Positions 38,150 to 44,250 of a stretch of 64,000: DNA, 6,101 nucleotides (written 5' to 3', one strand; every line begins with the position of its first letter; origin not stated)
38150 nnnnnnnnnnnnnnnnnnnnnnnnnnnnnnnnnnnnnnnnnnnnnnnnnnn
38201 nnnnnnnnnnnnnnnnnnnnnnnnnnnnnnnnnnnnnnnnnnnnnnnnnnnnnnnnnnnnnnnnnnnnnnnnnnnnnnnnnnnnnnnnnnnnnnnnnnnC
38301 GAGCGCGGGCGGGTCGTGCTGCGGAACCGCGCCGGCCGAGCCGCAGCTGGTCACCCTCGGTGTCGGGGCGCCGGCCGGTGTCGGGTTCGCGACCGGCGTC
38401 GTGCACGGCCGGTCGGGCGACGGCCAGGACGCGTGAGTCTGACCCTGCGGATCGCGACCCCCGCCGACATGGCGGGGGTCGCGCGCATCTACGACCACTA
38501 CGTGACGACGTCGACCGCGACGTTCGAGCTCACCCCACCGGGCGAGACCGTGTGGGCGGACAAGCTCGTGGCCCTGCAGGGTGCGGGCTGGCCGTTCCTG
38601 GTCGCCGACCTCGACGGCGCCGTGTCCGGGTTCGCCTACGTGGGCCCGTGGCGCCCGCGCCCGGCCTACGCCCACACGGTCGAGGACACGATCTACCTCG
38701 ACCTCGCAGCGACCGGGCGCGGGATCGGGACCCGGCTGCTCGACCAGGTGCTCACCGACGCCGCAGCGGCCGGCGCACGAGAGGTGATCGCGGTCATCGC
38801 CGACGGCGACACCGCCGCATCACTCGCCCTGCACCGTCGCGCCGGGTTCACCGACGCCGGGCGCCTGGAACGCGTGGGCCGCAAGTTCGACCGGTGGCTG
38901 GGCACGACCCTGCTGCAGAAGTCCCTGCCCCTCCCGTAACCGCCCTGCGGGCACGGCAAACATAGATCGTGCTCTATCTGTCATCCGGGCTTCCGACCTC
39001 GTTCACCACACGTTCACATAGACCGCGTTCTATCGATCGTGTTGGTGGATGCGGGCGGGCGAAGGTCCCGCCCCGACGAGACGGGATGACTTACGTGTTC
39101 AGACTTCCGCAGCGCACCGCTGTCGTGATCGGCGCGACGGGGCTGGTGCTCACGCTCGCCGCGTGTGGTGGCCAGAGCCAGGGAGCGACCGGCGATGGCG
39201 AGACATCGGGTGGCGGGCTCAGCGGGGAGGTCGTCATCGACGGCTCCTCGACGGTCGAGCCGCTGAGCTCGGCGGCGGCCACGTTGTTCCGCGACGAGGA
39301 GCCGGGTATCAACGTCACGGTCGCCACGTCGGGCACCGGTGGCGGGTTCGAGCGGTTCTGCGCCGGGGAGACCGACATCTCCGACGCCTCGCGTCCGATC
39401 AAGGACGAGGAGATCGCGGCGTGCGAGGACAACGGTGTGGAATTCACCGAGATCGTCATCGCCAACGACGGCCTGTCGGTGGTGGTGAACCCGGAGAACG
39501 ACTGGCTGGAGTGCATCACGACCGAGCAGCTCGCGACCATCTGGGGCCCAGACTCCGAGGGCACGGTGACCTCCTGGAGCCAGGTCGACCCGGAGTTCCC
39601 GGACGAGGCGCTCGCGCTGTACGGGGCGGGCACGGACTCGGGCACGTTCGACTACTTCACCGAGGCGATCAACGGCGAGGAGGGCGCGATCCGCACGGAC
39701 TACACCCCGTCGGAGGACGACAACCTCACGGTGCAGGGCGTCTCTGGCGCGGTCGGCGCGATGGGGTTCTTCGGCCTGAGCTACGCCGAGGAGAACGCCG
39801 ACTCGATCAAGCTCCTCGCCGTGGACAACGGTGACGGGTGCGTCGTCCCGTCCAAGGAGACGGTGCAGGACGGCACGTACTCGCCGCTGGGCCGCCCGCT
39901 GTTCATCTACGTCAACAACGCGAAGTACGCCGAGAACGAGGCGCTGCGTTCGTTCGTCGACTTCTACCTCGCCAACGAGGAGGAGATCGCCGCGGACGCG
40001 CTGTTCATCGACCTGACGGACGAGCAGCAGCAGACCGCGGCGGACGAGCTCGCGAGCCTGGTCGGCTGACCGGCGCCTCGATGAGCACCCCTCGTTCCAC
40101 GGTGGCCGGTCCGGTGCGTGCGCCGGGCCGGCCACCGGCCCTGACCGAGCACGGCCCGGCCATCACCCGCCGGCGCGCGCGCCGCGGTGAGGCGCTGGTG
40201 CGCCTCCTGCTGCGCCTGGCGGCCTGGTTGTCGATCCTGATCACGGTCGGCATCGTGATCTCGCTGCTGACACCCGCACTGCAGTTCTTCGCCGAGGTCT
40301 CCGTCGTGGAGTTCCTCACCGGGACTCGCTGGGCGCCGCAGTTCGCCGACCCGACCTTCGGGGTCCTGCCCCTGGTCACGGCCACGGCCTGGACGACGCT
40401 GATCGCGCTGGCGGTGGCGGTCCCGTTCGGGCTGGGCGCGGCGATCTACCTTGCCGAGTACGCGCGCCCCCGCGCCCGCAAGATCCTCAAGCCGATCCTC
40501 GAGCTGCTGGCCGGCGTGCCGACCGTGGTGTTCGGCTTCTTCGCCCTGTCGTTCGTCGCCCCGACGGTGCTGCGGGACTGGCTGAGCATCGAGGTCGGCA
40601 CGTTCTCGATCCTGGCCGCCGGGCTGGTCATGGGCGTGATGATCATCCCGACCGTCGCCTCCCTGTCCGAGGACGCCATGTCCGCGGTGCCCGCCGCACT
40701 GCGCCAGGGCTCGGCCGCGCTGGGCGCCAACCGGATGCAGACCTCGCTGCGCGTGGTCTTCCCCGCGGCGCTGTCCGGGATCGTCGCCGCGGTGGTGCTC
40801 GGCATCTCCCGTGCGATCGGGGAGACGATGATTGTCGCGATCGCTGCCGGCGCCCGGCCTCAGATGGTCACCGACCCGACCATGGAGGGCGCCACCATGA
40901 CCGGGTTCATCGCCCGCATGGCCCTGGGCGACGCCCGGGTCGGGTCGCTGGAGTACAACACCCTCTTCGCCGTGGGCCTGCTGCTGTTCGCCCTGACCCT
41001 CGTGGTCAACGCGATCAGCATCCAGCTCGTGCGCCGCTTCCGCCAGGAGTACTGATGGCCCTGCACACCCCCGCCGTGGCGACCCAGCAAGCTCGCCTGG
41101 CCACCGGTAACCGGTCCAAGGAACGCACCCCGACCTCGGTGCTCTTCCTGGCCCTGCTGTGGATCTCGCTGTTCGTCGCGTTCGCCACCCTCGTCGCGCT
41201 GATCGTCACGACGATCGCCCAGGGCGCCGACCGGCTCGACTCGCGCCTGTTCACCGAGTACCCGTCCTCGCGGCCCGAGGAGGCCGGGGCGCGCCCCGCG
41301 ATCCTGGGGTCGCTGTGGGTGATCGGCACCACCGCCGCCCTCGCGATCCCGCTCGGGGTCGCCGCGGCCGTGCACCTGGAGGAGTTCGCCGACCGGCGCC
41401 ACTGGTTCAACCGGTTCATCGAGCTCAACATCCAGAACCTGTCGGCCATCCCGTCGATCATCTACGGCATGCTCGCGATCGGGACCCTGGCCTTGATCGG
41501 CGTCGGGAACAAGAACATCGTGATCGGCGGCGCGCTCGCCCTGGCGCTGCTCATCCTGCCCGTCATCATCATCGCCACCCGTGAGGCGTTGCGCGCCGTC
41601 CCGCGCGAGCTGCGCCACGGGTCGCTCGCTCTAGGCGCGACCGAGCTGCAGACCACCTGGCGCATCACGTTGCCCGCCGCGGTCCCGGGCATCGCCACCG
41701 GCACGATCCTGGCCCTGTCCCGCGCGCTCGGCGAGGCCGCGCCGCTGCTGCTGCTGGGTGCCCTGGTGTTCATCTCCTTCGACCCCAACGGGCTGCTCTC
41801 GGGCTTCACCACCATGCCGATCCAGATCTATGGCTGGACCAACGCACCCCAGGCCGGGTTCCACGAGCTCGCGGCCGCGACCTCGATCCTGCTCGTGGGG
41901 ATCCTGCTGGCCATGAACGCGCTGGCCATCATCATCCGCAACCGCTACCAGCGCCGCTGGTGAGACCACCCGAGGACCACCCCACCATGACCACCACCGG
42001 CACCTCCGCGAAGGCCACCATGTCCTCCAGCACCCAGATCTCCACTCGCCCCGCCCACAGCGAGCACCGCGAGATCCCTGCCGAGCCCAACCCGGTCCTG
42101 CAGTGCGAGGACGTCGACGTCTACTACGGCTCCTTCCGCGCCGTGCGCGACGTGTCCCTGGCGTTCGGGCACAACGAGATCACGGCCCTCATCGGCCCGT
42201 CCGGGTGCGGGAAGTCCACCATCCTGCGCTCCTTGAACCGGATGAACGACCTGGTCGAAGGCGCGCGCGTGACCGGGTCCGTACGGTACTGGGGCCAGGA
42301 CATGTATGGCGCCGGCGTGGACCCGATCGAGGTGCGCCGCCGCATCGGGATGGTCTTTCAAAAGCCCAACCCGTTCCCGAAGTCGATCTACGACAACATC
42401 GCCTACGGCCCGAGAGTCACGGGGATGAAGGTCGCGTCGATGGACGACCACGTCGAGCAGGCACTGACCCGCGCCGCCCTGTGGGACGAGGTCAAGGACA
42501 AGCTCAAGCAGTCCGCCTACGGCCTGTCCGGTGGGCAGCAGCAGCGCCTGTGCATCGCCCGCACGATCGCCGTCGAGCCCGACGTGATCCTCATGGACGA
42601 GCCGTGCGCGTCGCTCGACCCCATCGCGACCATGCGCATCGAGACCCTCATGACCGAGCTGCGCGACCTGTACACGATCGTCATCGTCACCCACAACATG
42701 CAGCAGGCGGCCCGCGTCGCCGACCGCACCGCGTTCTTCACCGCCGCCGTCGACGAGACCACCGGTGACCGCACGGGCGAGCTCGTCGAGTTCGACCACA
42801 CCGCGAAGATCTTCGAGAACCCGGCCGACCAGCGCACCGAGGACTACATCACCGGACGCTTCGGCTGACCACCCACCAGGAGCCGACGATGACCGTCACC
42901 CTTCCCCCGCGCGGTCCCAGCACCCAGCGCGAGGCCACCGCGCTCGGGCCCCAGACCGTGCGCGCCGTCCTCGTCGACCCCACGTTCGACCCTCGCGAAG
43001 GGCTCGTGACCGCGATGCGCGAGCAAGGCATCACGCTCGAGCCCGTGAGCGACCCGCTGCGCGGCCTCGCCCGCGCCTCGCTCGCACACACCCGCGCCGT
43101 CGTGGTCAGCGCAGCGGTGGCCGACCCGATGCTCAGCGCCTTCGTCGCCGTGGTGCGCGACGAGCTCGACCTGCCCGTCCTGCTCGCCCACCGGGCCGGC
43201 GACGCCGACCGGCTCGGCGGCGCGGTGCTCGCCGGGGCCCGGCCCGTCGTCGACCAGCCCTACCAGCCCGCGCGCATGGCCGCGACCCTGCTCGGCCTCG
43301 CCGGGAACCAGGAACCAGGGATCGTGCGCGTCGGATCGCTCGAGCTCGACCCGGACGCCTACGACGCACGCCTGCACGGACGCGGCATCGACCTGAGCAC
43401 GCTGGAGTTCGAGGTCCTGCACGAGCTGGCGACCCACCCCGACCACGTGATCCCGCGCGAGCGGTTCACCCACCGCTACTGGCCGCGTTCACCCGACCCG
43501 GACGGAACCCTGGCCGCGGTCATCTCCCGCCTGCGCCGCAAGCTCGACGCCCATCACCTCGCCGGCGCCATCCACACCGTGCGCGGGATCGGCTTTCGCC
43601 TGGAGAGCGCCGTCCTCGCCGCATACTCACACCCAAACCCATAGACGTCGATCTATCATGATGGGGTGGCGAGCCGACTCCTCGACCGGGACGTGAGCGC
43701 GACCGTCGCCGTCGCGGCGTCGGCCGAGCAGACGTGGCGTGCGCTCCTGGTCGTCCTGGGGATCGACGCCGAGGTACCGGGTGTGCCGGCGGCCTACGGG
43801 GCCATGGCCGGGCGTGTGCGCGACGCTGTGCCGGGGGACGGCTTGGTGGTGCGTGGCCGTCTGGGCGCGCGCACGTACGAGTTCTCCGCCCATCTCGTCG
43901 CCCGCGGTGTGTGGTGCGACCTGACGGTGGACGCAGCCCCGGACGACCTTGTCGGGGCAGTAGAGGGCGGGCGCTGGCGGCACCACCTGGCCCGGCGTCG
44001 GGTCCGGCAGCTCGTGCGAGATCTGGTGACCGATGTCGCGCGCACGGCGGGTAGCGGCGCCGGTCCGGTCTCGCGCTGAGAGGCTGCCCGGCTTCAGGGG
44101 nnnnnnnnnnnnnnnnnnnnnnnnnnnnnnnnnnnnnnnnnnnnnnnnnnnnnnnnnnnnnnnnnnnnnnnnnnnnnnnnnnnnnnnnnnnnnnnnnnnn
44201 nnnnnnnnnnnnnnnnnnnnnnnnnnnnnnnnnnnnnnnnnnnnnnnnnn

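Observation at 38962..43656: pstSCAB followed by an atypical OmpR-type regulator instead of phoU, flanked by three ATAGA-N6-TCTAT palindromes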

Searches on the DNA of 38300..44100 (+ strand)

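Call 19: search_dna_similar(query=window:38300-44100:+, collection=plasmids, mode=near, max_rows=15)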
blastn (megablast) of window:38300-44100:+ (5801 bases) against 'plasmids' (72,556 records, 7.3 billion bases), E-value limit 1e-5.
Records with a match: 27; places in all: 28; records where one place covers at least 80% of the query: 0.
Best place of each record, by identity: 60-80% 27.
By first word of the organism name: Streptomyces 4; Haloferax 4; Azospirillum 3; Pseudonocardia 2; Rhodococcus 2; Deinococcus 2; Martelella 2; Arthrobacter 1; Nonomuraea 1; Natronosalvus 1; and 5 more.
By predicted mobility (MOB-suite, as given by PLSDB): non-mobilizable 19; mobilizable 6; conjugative 2.
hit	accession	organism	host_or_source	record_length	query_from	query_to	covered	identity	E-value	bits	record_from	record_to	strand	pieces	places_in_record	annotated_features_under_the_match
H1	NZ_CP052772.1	Pseudonocardia alni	Cell culture,soil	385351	2061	4569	25%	75.6%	3e-120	662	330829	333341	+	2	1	pstA: phosphate ABC transporter permease PstA | pstB: phosphate ABC transporter ATP-binding protein PstB | pstC: phosphate ABC transporter permease subunit PstC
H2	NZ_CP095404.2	Rhodococcus opacus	Whole organism,nitrophenolics and ...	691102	3229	4569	17%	78.4%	3e-124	620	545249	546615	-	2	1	pstB: phosphate ABC transporter ATP-binding protein PstB | pstA: phosphate ABC transporter permease PstA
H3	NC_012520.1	Rhodococcus opacus B4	-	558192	3229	4569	17%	78.0%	2e-117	598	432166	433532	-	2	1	pstB: phosphate ABC transporter ATP-binding protein PstB | pstA: phosphate ABC transporter permease PstA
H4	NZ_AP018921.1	Pseudonocardia autotrophica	-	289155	3818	4569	13%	78.7%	1e-133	486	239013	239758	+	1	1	pstB: phosphate ABC transporter ATP-binding protein PstB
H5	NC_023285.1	Streptomyces sp. F8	-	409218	3841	4571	13%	78.0%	3e-120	442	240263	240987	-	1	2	pstB: phosphate ABC transporter ATP-binding protein PstB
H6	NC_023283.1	Streptomyces sp. FR1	-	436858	3866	4569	12%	78.4%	6e-122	448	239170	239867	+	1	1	pstB: phosphate ABC transporter ATP-binding protein PstB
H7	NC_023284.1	Streptomyces sp. F2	-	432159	3866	4569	12%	78.4%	6e-122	448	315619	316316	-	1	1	pstB: phosphate ABC transporter ATP-binding protein PstB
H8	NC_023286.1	Streptomyces sp. F12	-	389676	3866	4569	12%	78.4%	6e-122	448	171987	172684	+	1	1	pstB: phosphate ABC transporter ATP-binding protein PstB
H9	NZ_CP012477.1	Arthrobacter sp. ERGS1:01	single,stream water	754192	3881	4575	12%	73.2%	2e-51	213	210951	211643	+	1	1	pstB: phosphate ABC transporter ATP-binding protein PstB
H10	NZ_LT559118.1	Nonomuraea gerenzanensis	-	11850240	3879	4441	10%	74.2%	4e-54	222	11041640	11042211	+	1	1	none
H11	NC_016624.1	Azospirillum lipoferum 4B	-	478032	3878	4437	10%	73.5%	8e-41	178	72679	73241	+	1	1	pstB: phosphate ABC transporter ATP-binding protein PstB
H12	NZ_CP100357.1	Natronosalvus rutilus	cell culture,sediment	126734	3889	4425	9%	73.2%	5e-38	169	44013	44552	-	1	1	pstB: phosphate ABC transporter ATP-binding protein PstB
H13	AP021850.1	Deinococcus grandis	-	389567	3886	4419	9%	72.2%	2e-27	134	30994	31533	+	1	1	pstB: phosphate import ATP-binding protein PstB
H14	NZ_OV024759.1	Deinococcus radiodurans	-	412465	3886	4322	8%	72.2%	1e-23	121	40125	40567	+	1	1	pstB: phosphate ABC transporter ATP-binding protein PstB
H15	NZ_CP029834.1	Azospirillum ramasamyi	single cell,Cow dung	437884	4034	4437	7%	76.0%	4e-44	189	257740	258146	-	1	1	pstB: phosphate ABC transporter ATP-binding protein PstB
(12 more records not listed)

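Call 20: get_annotated_region(hit=H1, flank=7000)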
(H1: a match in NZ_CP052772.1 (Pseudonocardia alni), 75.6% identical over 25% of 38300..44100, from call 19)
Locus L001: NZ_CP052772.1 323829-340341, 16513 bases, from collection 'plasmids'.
description: Pseudonocardia alni strain Shahu plasmid pPaSha1, complete sequence
organism: Pseudonocardia alni (NCBI taxid 33907)
taxonomy: Bacteria; Actinomycetota; Actinomycetes; Pseudonocardiales; Pseudonocardiaceae; Pseudonocardia; Pseudonocardia alni
host: -; source: Cell culture,soil; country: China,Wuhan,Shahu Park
typing (MOB-suite, as given by PLSDB): mobilizable; relaxase MOBF
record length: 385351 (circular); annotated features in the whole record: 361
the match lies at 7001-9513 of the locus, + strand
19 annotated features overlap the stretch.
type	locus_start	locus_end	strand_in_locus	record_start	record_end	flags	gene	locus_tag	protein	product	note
CDS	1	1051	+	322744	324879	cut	-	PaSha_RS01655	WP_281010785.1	tyrosine-type recombinase/integrase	GO:0015074 - DNA integration [Evidence IEA]; GO:0006310 - DNA recombination [Evidence IEA]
CDS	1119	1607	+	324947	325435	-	-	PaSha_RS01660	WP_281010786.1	hypothetical protein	-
CDS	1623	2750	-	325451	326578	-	-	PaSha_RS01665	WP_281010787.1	ArsO family NAD(P)H-dependent flavin-containing monooxygenase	-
CDS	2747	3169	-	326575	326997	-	-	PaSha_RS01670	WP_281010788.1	low molecular weight phosphatase family protein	-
CDS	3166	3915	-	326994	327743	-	-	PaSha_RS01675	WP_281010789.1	arsenate reductase ArsC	-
CDS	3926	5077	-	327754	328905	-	arsB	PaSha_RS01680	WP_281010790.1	ACR3 family arsenite efflux transporter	GO:0046685 - response to arsenic-containing substance [Evidence IEA]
CDS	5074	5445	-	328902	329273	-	-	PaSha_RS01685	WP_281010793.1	metalloregulator ArsR/SmtB family transcription factor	GO:0006355 - regulation of DNA-templated transcription [Evidence IEA]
CDS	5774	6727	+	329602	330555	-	-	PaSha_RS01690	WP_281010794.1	PstS family phosphate ABC transporter substrate-binding protein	-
CDS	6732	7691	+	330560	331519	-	pstC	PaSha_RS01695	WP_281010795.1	phosphate ABC transporter permease subunit PstC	GO:0006817 - phosphate ion transport [Evidence IEA]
CDS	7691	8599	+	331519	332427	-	pstA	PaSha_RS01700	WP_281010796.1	phosphate ABC transporter permease PstA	GO:0006817 - phosphate ion transport [Evidence IEA]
CDS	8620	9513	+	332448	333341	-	pstB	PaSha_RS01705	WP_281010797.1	phosphate ABC transporter ATP-binding protein PstB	GO:0006817 - phosphate ion transport [Evidence IEA]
CDS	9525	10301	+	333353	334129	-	-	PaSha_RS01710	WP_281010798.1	winged helix-turn-helix domain-containing protein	GO:0000160 - phosphorelay signal transduction system [Evidence IEA]; GO:0006355 - regulation of DNA-templated ...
CDS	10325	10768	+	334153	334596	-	-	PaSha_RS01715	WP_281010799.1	metalloregulator ArsR/SmtB family transcription factor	GO:0006355 - regulation of DNA-templated transcription [Evidence IEA]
CDS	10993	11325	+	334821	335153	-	-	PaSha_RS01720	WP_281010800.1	DUF3040 domain-containing protein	-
CDS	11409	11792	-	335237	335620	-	-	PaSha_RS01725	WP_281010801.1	metalloregulator ArsR/SmtB family transcription factor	GO:0006355 - regulation of DNA-templated transcription [Evidence IEA]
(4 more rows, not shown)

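Call 21: get_annotated_region(hit=H2, flank=7000)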
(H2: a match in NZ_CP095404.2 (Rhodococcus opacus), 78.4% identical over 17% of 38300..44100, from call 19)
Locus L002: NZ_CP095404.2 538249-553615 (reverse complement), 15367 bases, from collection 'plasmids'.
description: Rhodococcus opacus strain 9 plasmid unnamed, complete sequence
organism: Rhodococcus opacus (NCBI taxid 37919)
taxonomy: Bacteria; Actinomycetota; Actinomycetes; Mycobacteriales; Nocardiaceae; Rhodococcus; Rhodococcus opacus
host: -; source: Whole organism,nitrophenolics and trichloroethylene contaminated ground water; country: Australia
typing (MOB-suite, as given by PLSDB): mobilizable; relaxase MOBP,MOBP
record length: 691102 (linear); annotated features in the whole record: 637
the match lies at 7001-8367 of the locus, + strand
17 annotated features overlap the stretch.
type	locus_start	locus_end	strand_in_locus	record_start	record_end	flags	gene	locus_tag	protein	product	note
CDS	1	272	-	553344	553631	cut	-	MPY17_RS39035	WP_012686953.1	hypothetical protein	-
CDS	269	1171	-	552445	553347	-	-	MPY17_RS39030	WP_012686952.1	hypothetical protein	-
CDS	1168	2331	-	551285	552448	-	-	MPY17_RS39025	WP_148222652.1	tyrosine-type recombinase/integrase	GO:0015074 - DNA integration [Evidence IEA]; GO:0006310 - DNA recombination [Evidence IEA]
CDS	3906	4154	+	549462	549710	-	-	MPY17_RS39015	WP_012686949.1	hypothetical protein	-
CDS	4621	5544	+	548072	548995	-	-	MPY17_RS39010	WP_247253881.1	PstS family phosphate ABC transporter substrate-binding protein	-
CDS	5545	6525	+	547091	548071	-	pstC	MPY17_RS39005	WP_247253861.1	phosphate ABC transporter permease subunit PstC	-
CDS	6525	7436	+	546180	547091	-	pstA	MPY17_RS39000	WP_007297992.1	phosphate ABC transporter permease PstA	-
CDS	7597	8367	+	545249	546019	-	pstB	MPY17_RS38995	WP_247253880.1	phosphate ABC transporter ATP-binding protein PstB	-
CDS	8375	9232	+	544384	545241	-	-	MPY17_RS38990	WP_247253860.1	response regulator transcription factor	GO:0000160 - phosphorelay signal transduction system [Evidence IEA]; GO:0006355 - regulation of DNA-templated ...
CDS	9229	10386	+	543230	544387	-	-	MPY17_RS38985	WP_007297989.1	helicase associated domain-containing protein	-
CDS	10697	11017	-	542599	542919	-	-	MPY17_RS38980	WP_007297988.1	DUF3349 domain-containing protein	-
CDS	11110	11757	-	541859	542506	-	phoU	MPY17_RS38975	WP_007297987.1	phosphate signaling complex protein PhoU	GO:0051049 - regulation of transport [Evidence IEA]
CDS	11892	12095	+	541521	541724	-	-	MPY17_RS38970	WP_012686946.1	hypothetical protein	-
CDS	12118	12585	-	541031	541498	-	-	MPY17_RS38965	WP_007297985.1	histidine phosphatase family protein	-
CDS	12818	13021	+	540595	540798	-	-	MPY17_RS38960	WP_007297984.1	hypothetical protein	-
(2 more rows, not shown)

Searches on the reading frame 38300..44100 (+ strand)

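Call 28: search_protein_families(library=pfam, proteins=[L001:9525-10298:+, L002:8375-9229:+, L001:10325-10765:+], max_evalue=10)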
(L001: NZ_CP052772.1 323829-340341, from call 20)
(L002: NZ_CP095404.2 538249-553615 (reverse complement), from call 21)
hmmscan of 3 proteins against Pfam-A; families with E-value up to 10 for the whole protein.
L001:9525-10298:+ (258 aa): 3 families
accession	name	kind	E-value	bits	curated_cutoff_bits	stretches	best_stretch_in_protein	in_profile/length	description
PF00486.34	Trans_reg_C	-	1e-19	70.8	26.2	1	178-252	2-77/77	Transcriptional regulatory protein, C terminal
PF11852.14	Pullul_strch_C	-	0.14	12.1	29.7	1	26-68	97-139/165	Alpha-1,6-glucosidases, pullulanase-type, C-terminal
PF22826.3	PL28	-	0.28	10.9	27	1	23-56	124-156/257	PL28 ulvan lyases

L002:8375-9229:+ (285 aa): 3 families
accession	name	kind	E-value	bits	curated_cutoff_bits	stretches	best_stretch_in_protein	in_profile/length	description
PF00486.34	Trans_reg_C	-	3.3e-25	88.4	26.2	1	207-279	3-77/77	Transcriptional regulatory protein, C terminal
PF00072.30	Response_reg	-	0.00048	20.7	30.2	1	66-173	1-108/111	Response regulator receiver domain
PF00196.25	GerE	-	0.034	14.2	23.5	1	210-261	3-47/57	Bacterial regulatory proteins, luxR family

L001:10325-10765:+ (147 aa): 3 families
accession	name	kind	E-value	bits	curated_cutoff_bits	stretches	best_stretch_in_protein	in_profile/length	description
PF01022.26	HTH_5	-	5e-09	36.4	22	1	48-82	13-44/47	Bacterial regulatory protein, arsR family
PF12840.13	HTH_20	-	1.5e-05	25.3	27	1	34-83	1-48/51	Helix-turn-helix domain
PF20021.4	VMAP-M18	-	0.078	13.7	27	1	75-125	14-62/109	vWA-MoxR associated protein middle region (VMAP-M) 18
